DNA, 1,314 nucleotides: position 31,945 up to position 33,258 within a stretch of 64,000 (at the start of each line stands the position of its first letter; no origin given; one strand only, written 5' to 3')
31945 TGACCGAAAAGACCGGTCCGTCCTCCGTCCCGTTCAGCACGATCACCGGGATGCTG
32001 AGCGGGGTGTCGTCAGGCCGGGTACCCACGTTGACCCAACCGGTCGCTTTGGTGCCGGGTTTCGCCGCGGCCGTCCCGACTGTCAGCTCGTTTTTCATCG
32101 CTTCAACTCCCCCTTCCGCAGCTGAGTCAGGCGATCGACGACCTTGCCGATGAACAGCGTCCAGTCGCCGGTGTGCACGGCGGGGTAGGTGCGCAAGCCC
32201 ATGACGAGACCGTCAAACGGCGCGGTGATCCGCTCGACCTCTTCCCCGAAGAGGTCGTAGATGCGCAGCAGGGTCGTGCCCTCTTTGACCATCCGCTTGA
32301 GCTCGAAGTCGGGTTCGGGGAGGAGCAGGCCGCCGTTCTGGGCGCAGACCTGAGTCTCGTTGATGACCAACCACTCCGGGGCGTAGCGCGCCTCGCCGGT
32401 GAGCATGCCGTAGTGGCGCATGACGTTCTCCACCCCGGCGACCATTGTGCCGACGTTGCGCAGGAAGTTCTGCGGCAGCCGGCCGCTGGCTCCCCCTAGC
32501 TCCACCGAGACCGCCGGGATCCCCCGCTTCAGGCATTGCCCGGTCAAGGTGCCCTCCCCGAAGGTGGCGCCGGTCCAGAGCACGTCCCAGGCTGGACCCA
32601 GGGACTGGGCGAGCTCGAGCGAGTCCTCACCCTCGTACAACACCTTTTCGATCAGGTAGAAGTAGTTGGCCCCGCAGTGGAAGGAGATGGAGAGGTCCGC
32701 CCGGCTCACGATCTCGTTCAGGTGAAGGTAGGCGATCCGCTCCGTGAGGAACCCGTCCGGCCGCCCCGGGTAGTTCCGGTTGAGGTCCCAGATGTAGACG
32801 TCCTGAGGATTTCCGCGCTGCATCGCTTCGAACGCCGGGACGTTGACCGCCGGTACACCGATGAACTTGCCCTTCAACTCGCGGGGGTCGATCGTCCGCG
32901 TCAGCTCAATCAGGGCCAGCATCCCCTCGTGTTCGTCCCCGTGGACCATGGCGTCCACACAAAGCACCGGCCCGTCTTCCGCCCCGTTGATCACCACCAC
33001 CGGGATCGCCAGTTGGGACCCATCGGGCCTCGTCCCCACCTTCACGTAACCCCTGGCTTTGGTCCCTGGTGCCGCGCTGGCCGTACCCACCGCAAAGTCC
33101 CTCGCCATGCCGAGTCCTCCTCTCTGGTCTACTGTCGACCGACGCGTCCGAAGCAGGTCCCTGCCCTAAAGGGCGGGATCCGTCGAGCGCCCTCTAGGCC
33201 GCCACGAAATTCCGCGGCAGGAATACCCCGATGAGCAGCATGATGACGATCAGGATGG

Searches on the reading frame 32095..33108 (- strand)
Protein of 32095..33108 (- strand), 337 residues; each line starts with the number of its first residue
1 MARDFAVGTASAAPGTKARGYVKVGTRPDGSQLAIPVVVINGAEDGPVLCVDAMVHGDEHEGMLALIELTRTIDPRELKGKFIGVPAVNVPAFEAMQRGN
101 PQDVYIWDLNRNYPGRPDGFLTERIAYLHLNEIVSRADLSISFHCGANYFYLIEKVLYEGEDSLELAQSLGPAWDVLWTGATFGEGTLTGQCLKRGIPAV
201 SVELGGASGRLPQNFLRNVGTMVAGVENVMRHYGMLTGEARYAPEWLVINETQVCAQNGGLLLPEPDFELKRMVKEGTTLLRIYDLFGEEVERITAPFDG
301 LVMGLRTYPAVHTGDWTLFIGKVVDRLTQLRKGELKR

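Call 52: find_encoding_contigs(protein=window:32095-33108:-, flank=10000, max_places=1)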
Protein window:32095-33108:- (337 aa): 2 contigs read that carry it; 1 place shown.
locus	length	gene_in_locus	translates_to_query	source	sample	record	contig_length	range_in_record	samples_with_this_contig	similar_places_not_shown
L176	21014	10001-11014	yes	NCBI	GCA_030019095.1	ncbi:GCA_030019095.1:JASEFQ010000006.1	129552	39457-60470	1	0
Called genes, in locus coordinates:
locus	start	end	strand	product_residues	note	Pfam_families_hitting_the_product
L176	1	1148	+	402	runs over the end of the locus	PF04015:DUF362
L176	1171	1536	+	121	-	PF00190:Cupin_1 (weak), PF07883:Cupin_2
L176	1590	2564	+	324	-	PF24827:AstE_AspA_cat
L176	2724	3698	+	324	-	PF24827:AstE_AspA_cat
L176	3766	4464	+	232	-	PF01177:Asp_Glu_race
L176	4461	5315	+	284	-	PF03328:HpcH_HpaI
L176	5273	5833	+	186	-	PF13560:HTH_31, PF01381:HTH_3, PF12844:HTH_19 (weak), PF13443:HTH_26 (weak), PF07883:Cupin_2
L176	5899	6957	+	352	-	PF00005:ABC_tran, PF13304:AAA_21 (faint), PF08402:TOBE_2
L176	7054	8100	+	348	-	PF01547:SBP_bac_1, PF13531:SBP_bac_11, PF13416:SBP_bac_8, PF13343:SBP_bac_6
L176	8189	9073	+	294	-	PF00528:BPD_transp_1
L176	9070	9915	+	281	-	PF00528:BPD_transp_1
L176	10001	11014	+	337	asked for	PF24827:AstE_AspA_cat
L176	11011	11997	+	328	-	PF24827:AstE_AspA_cat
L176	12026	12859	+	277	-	PF00456:Transketolase_N, PF13292:DXP_synthase_N (weak), PF00676:E1_dh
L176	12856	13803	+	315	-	PF02779:Transket_pyr, PF22613:Transketolase_C_1 (faint), PF02780:Transketolase_C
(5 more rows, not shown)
